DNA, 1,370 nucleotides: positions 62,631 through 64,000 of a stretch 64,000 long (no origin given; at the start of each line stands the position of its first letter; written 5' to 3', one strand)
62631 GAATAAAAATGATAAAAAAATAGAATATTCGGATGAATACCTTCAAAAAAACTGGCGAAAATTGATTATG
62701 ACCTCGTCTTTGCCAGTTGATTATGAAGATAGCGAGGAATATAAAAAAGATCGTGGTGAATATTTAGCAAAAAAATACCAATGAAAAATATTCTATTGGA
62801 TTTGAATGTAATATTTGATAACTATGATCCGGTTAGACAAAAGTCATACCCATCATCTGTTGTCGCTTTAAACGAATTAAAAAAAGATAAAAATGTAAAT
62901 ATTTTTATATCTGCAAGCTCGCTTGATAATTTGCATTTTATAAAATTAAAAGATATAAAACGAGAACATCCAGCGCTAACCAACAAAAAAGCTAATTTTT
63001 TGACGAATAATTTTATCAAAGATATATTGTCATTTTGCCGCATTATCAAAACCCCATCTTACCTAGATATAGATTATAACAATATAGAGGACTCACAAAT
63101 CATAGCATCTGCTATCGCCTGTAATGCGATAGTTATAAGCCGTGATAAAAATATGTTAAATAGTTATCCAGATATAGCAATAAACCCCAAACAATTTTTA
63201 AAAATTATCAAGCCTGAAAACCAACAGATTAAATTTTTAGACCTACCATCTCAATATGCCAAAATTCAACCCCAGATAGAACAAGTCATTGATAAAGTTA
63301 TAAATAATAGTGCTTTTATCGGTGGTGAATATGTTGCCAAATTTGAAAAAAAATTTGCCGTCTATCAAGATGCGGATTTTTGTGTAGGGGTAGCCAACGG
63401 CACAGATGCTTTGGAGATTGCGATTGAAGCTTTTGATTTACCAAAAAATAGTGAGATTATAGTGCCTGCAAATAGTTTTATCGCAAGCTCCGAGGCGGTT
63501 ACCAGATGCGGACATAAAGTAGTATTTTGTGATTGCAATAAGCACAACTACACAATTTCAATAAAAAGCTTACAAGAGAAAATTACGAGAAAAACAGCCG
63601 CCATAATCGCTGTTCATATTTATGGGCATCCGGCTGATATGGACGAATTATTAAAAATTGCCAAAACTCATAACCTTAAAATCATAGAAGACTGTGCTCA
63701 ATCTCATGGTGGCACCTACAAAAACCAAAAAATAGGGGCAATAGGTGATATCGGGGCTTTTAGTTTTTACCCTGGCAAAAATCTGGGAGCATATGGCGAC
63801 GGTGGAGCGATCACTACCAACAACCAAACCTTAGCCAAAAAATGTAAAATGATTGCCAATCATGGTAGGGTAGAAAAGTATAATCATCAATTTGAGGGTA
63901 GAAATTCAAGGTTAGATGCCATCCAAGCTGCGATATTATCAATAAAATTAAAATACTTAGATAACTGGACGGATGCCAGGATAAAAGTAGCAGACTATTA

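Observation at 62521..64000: PIN-like domain translated in frame with a WbpE/DegT aminotransferase; ORF missing from the ORF track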

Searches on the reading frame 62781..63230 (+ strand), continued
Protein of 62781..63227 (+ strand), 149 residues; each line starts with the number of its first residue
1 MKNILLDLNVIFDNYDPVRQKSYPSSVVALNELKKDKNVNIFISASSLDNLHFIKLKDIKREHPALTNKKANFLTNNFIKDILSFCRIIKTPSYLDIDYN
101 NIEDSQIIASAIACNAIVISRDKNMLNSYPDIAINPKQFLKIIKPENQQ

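Call 81: find_encoding_contigs(protein=P0045, flank=4000, max_places=2)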
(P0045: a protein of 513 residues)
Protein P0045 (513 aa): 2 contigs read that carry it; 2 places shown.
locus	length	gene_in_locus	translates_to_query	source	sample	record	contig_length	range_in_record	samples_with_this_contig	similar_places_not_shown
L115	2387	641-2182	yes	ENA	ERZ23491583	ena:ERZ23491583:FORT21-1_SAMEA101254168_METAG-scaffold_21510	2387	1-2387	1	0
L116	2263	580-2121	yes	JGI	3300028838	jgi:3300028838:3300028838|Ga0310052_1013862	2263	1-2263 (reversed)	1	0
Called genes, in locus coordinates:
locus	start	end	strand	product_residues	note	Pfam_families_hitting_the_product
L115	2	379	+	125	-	?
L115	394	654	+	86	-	-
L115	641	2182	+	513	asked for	PF13470:PIN_3 (faint), PF00155:Aminotran_1_2, PF01041:DegT_DnrJ_EryC1, PF00266:Aminotran_5 (weak), PF01053:Cys_Met_Meta_PP, PF01212:Beta_elim_lyase (weak)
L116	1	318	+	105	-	?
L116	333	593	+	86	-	-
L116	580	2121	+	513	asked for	PF13470:PIN_3 (faint), PF00155:Aminotran_1_2, PF01041:DegT_DnrJ_EryC1, PF00266:Aminotran_5 (weak), PF01053:Cys_Met_Meta_PP, PF01212:Beta_elim_lyase (weak)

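Call 85: search_protein_families(library=pfam, proteins=[L113:205-498:+, L115:394-651:+], max_evalue=0.1)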
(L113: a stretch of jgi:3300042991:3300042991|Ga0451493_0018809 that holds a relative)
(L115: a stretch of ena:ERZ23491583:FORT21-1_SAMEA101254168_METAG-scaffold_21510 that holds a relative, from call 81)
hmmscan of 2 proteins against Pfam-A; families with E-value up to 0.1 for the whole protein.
L113:205-498:+ (98 aa): 0 families

L115:394-651:+ (86 aa): 3 families
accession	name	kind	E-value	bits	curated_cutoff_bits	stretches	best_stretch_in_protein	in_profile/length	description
PF03221.22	HTH_Tnp_Tc5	-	0.0045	17.4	22.2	1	43-71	6-34/66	Tc5 transposase DNA-binding domain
PF19498.4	DUF6033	-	0.0062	16.8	25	1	33-69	25-61/205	Protein of unknown function (DUF6033)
PF12174.13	RST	-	0.025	14.9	22.7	1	30-58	13-41/67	RCD1-SRO-TAF4 (RST) plant domain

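Call 87: find_related_loci(query=A3, collection=viral_contigs, flank=3000)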
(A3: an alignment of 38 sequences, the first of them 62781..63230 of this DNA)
Query A3 (150 aa) in viral_contigs; peptide patterns used: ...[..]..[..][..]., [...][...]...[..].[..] (x = any residue, [..] = any of these).
60 stretches matched a pattern, but none encodes a relative of the query by tblastn (E <= 1e-3).

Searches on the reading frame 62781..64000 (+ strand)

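Call 4: search_protein_families(library=pfam, proteins=[window:62781-64000:+], max_evalue=1)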
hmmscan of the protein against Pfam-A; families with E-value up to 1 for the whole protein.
window:62781-64000:+ (406 aa): 3 families
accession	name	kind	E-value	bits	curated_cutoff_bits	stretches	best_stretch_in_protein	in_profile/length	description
PF01041.23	DegT_DnrJ_EryC1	-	1.1e-86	291.7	19.8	1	162-405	3-249/360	DegT/DnrJ/EryC1/StrS aminotransferase family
PF00155.27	Aminotran_1_2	-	2.5e-05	24.1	19.7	1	198-361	65-247/361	Aminotransferase class I and II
PF19530.4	Ndh2_N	-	0.12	13.1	27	1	34-85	37-85/100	NAD(P)H-quinone oxidoreductase subunit 2 N-terminal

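Call 5: search_protein_families(library=ncbifam, proteins=[window:62781-64000:+], max_evalue=1)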
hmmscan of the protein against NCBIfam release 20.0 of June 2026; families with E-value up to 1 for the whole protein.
window:62781-64000:+ (406 aa): 20 families
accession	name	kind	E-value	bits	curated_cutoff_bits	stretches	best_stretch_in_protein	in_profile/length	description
TIGR03588.1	PseC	equivalog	4.9e-52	177.1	423.5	1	162-404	9-269/380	UDP-4-amino-4,6-dideoxy-N-acetyl-beta-L-altrosamine transaminase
TIGR04181.1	NHT_00031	hypoth_equivalog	1.1e-51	175.8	420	1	168-400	14-265/359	LegC family aminotransferase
NF008687.0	PRK11706.1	equivalog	2.2e-46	158.3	375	1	168-403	15-259/375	dTDP-4-amino-4,6-dideoxygalactose transaminase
TIGR04427.1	PLP_DesI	equivalog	1.7e-39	136.1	650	1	170-396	38-259/390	dTDP-4-dehydro-6-deoxyglucose aminotransferase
TIGR02379.1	ECA_wecE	subfamily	2e-36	125.6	434.85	1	167-402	14-259/376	dTDP-4-amino-4,6-dideoxy-D-glucose transaminase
NF008658.2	PRK11658.1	equivalog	9.7e-34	116.6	631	1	169-382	19-231/379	UDP-4-amino-4-deoxy-L-arabinose aminotransferase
NF011936.0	PRK15407.1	equivalog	1.7e-32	112.7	423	1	166-363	49-252/440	lipopolysaccharide biosynthesis protein RfbH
NF005817.0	PRK07683.1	equivalog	5e-07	28.8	575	1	190-278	80-168/387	aminotransferase A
NF005816.0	PRK07682.1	equivalog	1.8e-06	26.9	620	1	187-304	78-202/390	aminotransferase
NF041364.1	GntC_guanitoxin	equivalog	1.8e-05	23.8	415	1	186-305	47-174/356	guanitoxin biosynthesis PLP-dependent (S)-gamma-hydroxy-L-arginine cyclodehydratase GntC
TIGR01977.1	am_tr_V_EF2568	hypoth_equivalog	8.6e-05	21.7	377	1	205-316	69-185/376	cysteine desulfurase family protein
NF006569.0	PRK09082.1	subfamily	0.00012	21.3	420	1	186-305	78-203/386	methionine aminotransferase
TIGR03812.1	tyr_de_CO2_Arch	equivalog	0.00038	19.4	299.4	1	221-306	103-192/375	tyrosine decarboxylase MfnA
NF004975.0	PRK06348.1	equivalog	0.00042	19.4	549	1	191-304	82-201/384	pyridoxal phosphate-dependent aminotransferase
NF006230.0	PRK08363.1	equivalog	0.00059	18.7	534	1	189-304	83-205/398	alanine aminotransferase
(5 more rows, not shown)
